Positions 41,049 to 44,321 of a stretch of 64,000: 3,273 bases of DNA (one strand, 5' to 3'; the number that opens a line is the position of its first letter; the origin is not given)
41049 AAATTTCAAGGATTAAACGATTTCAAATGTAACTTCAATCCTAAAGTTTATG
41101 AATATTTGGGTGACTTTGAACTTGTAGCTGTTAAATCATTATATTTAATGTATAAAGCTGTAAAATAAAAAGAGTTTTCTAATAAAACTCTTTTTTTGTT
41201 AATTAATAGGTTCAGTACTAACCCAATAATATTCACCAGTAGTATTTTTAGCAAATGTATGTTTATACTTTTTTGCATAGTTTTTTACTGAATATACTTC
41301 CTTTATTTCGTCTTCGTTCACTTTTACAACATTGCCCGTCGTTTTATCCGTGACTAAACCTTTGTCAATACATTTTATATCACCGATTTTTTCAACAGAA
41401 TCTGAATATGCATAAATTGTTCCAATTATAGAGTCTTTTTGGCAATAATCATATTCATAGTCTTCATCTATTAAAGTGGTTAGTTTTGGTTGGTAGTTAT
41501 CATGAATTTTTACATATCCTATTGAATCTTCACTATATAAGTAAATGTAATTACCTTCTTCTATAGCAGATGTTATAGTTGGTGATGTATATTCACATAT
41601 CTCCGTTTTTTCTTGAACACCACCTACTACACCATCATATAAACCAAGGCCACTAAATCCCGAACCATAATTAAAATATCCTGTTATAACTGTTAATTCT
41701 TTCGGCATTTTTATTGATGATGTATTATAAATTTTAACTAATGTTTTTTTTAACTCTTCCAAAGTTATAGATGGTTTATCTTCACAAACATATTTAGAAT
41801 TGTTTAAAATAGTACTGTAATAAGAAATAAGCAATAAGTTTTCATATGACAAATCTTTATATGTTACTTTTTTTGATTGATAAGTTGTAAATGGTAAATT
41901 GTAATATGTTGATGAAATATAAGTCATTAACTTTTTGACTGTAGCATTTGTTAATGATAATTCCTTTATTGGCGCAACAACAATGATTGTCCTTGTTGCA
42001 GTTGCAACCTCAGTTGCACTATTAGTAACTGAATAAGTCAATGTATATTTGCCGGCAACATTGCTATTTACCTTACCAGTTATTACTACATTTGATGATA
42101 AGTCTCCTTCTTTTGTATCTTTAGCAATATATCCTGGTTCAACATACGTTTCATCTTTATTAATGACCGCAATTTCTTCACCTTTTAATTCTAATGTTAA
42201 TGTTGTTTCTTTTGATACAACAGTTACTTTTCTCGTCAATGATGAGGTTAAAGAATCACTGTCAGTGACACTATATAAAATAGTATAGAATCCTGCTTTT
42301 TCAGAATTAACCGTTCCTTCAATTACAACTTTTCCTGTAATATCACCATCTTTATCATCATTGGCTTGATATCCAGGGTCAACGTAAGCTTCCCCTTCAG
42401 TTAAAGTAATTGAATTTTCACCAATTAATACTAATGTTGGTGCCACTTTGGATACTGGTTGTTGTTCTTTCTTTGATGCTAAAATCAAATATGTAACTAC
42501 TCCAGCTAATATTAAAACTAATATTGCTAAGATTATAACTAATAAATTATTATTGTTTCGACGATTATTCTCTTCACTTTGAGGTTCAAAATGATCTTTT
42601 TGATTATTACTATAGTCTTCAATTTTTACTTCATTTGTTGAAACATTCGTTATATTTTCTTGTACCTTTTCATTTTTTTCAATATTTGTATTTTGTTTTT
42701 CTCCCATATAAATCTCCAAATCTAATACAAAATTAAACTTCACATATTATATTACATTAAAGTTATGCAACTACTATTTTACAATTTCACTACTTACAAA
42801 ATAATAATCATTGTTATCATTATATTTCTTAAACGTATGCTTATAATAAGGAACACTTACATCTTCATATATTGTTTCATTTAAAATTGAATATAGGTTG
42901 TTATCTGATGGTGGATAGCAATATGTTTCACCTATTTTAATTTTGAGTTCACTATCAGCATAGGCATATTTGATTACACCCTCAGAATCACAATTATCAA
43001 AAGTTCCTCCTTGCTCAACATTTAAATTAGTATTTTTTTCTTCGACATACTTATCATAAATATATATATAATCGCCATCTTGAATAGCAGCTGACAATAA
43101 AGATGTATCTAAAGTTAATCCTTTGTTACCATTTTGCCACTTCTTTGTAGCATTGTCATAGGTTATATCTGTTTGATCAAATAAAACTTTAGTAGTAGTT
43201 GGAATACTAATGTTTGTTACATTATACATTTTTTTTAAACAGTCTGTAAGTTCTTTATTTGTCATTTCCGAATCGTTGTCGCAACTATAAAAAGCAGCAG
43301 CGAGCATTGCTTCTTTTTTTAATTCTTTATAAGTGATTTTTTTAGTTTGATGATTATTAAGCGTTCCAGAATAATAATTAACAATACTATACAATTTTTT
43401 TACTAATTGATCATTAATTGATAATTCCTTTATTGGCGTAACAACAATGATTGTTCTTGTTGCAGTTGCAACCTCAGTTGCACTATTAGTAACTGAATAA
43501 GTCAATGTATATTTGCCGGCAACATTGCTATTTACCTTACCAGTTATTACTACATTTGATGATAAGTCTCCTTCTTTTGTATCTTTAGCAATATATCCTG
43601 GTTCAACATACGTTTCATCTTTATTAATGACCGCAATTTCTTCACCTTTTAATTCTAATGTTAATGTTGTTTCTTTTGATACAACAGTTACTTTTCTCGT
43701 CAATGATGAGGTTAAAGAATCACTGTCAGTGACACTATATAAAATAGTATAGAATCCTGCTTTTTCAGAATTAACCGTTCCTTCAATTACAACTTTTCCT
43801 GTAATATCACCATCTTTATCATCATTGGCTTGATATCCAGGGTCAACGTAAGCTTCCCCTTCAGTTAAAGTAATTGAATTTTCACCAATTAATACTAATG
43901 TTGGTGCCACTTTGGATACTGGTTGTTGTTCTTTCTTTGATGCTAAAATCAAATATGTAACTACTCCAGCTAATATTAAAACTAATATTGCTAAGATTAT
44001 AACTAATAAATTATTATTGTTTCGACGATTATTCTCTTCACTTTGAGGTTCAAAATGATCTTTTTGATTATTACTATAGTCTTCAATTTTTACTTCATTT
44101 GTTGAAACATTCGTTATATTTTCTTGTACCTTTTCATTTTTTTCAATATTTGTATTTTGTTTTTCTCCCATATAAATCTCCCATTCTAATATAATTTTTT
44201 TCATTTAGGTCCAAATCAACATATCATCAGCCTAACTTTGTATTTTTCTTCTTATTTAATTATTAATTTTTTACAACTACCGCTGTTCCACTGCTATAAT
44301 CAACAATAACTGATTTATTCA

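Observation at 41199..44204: Tandem paralogous Ig-like surface proteins with a ~0.79-kb near-identical 5' direct repeat and divergent C-terminal domains (gene conversion / cassette-like variation)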

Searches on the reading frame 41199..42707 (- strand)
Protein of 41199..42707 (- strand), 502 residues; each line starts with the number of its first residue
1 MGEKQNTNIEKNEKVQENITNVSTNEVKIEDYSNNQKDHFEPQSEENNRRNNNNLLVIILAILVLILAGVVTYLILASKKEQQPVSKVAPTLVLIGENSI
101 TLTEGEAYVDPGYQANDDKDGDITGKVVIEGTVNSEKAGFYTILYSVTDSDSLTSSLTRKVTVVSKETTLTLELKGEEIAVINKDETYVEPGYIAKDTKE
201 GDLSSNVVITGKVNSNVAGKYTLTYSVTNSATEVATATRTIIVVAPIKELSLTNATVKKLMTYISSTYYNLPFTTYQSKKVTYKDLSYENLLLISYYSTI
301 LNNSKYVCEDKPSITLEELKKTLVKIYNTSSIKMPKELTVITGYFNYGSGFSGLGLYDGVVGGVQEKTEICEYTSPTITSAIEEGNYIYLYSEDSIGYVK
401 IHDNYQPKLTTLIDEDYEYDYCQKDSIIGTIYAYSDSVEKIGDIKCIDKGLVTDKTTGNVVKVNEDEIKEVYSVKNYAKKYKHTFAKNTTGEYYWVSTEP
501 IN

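Call 6: search_protein_families(library=pfam, proteins=[window:41199-42707:-], max_evalue=0.1)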
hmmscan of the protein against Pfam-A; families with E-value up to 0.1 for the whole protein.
window:41199-42707:- (502 aa): 5 families
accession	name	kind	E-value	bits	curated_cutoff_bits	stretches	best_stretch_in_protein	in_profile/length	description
PF16403.11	Bact_surface_Ig-like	-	5.1e-42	142.2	27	2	94-163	3-71/71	Bacterial surface protein, Ig-like domain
PF07523.18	Big_3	-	0.031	15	21.2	0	206-236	36-65/68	Bacterial Ig-like domain (group 3)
PF06024.17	Orf78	-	0.04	14.6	29.4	1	24-83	43-93/101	Orf78 (ac78)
PF17963.7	Big_9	-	0.054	14.8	23.6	0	197-241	42-88/89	Bacterial Ig domain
PF04234.18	CopC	-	0.097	14.1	23.3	0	174-232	32-81/92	CopC domain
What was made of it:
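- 41199..42707 (-): Gene A (next to femAB), 502 aa: cytoplasmic Asn-rich tail (aa 1-54), TM helix (aa 55-77), two PF16403 Ig-like domains (aa ~90-249), C-terminal head (aa 250-502). Pfam PF16403 E 5.1e-42, two stretches (call 6).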

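Call 40: find_encoding_contigs(protein=window:41199-42707:-, flank=6000, max_places=10)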
Protein window:41199-42707:- (502 aa): no gene with exactly this product is on record in the collection.

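Call 41: list_cluster_members(proteins=[P0180, window:41202-42707:-, window:41202-42743:-, window:42777-44204:-])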
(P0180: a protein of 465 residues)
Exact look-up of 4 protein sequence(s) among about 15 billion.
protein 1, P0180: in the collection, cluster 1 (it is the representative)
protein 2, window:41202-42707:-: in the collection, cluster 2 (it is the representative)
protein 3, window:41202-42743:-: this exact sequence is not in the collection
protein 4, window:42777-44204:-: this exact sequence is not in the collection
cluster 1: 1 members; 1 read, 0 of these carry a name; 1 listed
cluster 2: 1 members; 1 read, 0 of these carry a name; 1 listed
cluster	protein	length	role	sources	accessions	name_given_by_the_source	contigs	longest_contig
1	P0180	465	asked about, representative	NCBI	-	-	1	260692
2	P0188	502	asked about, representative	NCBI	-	-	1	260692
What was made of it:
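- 41199..42707 (-): This exact 502-aa product is in the public collection (call 41).
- Checked: The public gene calls use exactly these starts (call 41).
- Only one public assembly carries these genes (call 41). Both proteins are singletons on one 260,692-bp contig in the public collection (call 41).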

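Call 45: search_protein_families(library=ncbifam, proteins=[window:41199-42707:-], max_evalue=0.1)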
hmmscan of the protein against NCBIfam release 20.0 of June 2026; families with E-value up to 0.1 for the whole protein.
window:41199-42707:- (502 aa): 4 families
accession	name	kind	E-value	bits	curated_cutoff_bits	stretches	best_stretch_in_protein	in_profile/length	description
NF006283.1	PRK08455.1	equivalog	0.0019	17.9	187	1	45-86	9-52/182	flagellar basal body-associated protein FliL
NF042931.1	SAG1386_EF1546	equivalog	0.011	15.8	80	1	32-84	10-59/158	SAG1386/EF1546 family surface-associated protein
NF004285.1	PRK05696.1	equivalog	0.027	14.3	179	1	45-84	11-50/171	flagellar basal body-associated protein FliL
NF011297.0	PRK14710.1-1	equivalog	0.051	14.4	173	0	51-99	7-53/86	hypothetical protein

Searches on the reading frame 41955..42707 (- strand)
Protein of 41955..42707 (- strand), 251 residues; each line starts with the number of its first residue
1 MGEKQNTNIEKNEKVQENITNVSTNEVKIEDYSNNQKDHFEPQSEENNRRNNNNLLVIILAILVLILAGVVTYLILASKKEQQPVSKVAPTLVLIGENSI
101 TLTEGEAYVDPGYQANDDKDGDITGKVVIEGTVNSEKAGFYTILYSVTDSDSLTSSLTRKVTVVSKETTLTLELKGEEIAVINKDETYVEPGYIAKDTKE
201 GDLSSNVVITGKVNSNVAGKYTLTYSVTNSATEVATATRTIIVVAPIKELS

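Call 47: find_homologous_proteins(query=window:41955-42707:-, max_evalue=1e-10)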
Query window:41955-42707:- (251 aa): 27 proteins with E <= 1e-10 among 923 candidates.
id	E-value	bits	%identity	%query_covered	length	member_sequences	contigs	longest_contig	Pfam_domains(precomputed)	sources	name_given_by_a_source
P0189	6.2e-44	168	37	66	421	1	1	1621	PF07495.20,PF15418.13,PF18981.7,PF02494.23,PF13750.13,PF00028.24,PF16403.12,PF03639.20,PF23237.2,PF22352.3,PF17963.8,PF07523.19,PF05345.19,PF19077.7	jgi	jgi:hypothetical protein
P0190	2.6e-39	153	39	63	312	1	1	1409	PF15418.13,PF18981.7,PF02494.23,PF07523.19,PF16403.12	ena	-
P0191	4.9e-36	142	36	64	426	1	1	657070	PF15418.13,PF18981.7,PF02494.23,PF13750.13,PF16403.12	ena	-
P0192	9.8e-36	141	39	63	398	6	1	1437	PF07523.19,PF16403.12,PF03734.20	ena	-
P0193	1.2e-33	135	40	63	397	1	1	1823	PF07523.19,PF16403.12,PF03734.20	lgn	-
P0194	5.0e-30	123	40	56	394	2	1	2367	PF18981.7,PF02494.23,PF07523.19,PF16403.12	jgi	jgi:hypothetical protein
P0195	8.4e-30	122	40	69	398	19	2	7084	PF07523.19,PF16403.12,PF03734.20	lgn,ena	-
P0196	1.0e-27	115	38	69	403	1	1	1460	PF07523.19,PF16403.12,PF03734.20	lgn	-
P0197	1.3e-26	112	38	63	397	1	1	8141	PF15418.13,PF02494.23,PF07523.19,PF16403.12,PF03734.20,PF19077.7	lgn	-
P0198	1.1e-25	109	34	64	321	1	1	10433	PF16403.12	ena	-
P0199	9.8e-23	99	37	60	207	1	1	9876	PF16403.12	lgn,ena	-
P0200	1.5e-22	98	37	56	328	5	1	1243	PF18981.7,PF02494.23,PF07523.19,PF16403.12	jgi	jgi:hypothetical protein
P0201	6.3e-22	96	34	72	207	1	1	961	PF07523.19,PF16403.12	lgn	-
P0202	2.8e-21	94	38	66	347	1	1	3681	PF17963.8,PF16403.12,PF19077.7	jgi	-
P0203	2.4e-20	91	36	65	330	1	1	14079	PF18981.7,PF02494.23,PF13750.13,PF00028.24,PF16403.12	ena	-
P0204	5.2e-20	90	33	61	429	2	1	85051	PF26182.1,PF16403.12,PF02368.25,PF26918.1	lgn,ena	-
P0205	5.5e-20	90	37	64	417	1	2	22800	PF16403.12,PF19077.7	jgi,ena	jgi:hypothetical protein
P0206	6.3e-19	86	36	60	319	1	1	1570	PF16403.12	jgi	jgi:hypothetical protein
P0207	8.9e-17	79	31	72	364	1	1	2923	PF16403.12,PF04234.19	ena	-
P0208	2.3e-16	78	35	59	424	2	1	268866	PF07523.19,PF16403.12,PF13472.13,PF00657.29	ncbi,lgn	ncbi:MAG: immunoglobulin-like domain-containing protein [Eubacteriales bacterium]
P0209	2.4e-16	78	31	72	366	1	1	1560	PF16403.12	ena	-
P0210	1.5e-15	75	33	78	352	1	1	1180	PF18981.7,PF16403.12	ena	-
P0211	3.5e-15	74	38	61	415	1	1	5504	PF01522.27,PF16403.12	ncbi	-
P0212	5.0e-15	74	35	51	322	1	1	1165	PF07523.19,PF16403.12,PF03639.20,PF08239.18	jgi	jgi:hypothetical protein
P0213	1.6e-14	72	37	61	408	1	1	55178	PF03382.21,PF16403.12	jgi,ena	-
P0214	5.7e-14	70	31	72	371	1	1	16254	PF16403.12,PF04234.19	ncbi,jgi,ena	-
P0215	4.3e-12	64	51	29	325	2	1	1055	PF01522.27,PF16403.12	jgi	-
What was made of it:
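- Tried and rejected: The nearest are unrelated PF16403 proteins at 37-40% (call 47).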

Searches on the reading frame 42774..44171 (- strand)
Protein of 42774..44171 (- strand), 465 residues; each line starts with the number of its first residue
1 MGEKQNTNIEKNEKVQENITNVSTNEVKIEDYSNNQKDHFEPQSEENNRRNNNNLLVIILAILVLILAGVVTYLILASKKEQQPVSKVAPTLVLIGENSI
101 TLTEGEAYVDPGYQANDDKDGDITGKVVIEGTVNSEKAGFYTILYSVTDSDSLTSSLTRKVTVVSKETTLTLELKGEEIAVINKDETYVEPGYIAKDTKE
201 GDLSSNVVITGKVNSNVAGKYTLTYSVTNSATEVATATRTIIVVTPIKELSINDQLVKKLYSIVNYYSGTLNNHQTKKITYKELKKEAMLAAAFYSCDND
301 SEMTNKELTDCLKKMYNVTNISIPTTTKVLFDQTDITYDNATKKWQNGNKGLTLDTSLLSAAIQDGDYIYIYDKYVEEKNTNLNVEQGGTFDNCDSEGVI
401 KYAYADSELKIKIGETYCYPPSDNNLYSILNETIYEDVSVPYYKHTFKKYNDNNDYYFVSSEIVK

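Call 6: search_protein_families(library=pfam, proteins=[window:42774-44171:-], max_evalue=0.1)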
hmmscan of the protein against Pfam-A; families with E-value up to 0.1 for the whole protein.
window:42774-44171:- (465 aa): 5 families
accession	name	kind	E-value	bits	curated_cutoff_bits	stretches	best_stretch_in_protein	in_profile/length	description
PF16403.11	Bact_surface_Ig-like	-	2.9e-41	139.8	27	2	94-163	3-71/71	Bacterial surface protein, Ig-like domain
PF07523.18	Big_3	-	0.0015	19.2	21.2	0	206-236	36-65/68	Bacterial Ig-like domain (group 3)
PF06024.17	Orf78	-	0.01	16.5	29.4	1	24-83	43-93/101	Orf78 (ac78)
PF09269.16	DUF1967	-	0.031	14.8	27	1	329-373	21-65/70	Domain of unknown function (DUF1967)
PF04234.18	CopC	-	0.087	14.3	23.3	0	174-232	32-81/92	CopC domain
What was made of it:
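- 42774..44171 (-): Gene B (on the tuf side), 465 aa: the same tail, TM and two Ig-like domains, with a different head (aa 250-465). Pfam PF16403 E 2.9e-41 (call 6).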

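Call 39: find_encoding_contigs(protein=window:42774-44171:-, flank=6000, max_places=10)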
Protein window:42774-44171:- (465 aa): no gene with exactly this product is on record in the collection.
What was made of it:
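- On Interlocus (ectopic) gene conversion between paralogs: No reads or second assembly were available (calls 39-41).
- Tried and rejected: Looked for independent assemblies of A or B. The contig index has none, and both are singletons on one NCBI contig (calls 39-41).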

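Call 45: search_protein_families(library=ncbifam, proteins=[window:42774-44171:-], max_evalue=0.1)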
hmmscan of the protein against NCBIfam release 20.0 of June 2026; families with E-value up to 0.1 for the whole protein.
window:42774-44171:- (465 aa): 3 families
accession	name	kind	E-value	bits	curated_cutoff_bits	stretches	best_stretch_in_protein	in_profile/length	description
NF006283.1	PRK08455.1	equivalog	0.00069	19.3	187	1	45-86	9-52/182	flagellar basal body-associated protein FliL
NF042931.1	SAG1386_EF1546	equivalog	0.0098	16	80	1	32-84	10-59/158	SAG1386/EF1546 family surface-associated protein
NF004285.1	PRK05696.1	equivalog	0.024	14.4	179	1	45-84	11-50/171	flagellar basal body-associated protein FliL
